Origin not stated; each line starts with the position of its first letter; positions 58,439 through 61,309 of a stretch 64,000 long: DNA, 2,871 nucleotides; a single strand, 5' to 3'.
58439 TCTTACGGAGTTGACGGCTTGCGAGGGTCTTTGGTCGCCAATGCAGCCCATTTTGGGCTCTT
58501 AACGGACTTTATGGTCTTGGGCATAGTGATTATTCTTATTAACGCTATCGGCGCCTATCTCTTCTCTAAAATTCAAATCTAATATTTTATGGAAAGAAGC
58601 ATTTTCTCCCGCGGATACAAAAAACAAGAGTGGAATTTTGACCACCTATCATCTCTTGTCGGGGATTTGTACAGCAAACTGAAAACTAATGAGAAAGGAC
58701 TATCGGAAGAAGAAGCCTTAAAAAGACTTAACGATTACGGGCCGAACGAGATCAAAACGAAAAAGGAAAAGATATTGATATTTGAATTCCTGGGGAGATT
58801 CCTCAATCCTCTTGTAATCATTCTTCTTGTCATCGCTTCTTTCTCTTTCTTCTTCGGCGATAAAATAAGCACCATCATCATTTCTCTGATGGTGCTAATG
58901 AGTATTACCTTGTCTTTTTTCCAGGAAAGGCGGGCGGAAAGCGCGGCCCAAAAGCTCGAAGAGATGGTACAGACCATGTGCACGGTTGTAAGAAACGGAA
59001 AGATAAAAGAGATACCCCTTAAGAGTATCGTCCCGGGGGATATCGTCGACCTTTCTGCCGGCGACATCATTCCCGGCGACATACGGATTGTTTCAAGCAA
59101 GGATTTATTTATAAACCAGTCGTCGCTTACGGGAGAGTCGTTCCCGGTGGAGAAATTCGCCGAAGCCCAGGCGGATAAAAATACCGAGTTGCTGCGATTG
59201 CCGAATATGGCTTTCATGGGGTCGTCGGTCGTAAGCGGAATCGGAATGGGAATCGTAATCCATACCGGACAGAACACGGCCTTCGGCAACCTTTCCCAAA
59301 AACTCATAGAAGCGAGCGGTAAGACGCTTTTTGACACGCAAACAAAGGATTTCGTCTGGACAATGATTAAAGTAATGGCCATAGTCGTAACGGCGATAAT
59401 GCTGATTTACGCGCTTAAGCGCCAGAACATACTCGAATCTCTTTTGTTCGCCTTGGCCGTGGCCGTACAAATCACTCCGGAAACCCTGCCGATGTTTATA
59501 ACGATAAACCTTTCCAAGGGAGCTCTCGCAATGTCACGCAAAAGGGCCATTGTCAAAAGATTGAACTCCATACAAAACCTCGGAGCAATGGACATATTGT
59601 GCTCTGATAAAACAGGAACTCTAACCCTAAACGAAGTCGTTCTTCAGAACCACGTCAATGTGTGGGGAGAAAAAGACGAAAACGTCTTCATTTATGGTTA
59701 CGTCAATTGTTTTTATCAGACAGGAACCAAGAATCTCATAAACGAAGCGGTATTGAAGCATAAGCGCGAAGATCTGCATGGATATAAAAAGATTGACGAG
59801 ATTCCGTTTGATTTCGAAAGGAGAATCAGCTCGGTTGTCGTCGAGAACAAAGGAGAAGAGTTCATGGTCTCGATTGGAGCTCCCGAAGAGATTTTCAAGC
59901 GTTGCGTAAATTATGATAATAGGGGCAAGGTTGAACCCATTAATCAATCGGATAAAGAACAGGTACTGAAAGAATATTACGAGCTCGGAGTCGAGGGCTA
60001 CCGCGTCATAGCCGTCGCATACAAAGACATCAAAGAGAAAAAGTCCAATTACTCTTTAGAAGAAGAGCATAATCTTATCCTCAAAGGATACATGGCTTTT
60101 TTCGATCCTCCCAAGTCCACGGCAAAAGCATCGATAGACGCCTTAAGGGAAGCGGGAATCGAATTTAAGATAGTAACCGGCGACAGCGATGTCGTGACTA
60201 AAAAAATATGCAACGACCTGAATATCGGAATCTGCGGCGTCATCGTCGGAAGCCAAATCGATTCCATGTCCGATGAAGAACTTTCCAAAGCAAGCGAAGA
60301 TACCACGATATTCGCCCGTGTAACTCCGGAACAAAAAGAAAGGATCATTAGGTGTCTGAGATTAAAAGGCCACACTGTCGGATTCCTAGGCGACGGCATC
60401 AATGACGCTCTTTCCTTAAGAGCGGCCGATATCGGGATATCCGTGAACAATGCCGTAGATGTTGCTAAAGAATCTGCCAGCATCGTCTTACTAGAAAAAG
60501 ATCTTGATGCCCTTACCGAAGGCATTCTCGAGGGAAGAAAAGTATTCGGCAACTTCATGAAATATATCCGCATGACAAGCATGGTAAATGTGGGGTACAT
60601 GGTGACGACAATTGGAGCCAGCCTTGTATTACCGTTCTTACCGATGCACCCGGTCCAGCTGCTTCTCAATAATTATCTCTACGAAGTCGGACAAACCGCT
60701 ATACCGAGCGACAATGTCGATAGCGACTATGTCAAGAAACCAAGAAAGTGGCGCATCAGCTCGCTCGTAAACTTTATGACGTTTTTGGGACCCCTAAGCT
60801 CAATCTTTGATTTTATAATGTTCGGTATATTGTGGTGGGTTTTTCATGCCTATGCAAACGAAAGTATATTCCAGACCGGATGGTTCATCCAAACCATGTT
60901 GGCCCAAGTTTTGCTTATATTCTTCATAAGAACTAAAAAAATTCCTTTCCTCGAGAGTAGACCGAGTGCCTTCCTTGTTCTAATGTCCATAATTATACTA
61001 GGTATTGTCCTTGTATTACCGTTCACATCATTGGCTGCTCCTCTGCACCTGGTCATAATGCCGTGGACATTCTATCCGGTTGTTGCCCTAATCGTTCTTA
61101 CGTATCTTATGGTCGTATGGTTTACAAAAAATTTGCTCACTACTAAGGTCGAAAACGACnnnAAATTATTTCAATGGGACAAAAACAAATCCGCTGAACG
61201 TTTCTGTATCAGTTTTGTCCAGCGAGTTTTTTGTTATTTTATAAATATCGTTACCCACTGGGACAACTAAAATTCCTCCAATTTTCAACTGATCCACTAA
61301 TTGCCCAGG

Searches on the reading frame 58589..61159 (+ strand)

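Call 47: search_protein_families(library=pfam, proteins=[window:58589-61159:+], max_evalue=0.001)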
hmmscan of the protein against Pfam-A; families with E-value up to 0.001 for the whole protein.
window:58589-61159:+ (857 aa): 6 families
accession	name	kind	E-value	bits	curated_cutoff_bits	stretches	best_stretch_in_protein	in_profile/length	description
PF00122.25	E1-E2_ATPase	-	2.5e-40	138.3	28.1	1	125-318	1-181/181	E1-E2 ATPase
PF00690.31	Cation_ATPase_N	-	8.3e-16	57.8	20.4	1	26-83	8-66/69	Cation transporter/ATPase, N-terminus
PF00689.26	Cation_ATPase_C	-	3.6e-15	56.6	27.3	1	683-847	1-173/175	Cation transporting ATPase, C-terminus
PF00702.32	Hydrolase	-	4.4e-15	57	26.4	1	334-614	1-191/191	haloacid dehalogenase-like hydrolase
PF13246.12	Cation_ATPase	-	1.9e-07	31.4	21.7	1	394-440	41-89/91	Cation transport ATPase (P-type)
PF08282.18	Hydrolase_3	-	2.3e-05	24.7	20.9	0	589-643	198-252/255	haloacid dehalogenase-like hydrolase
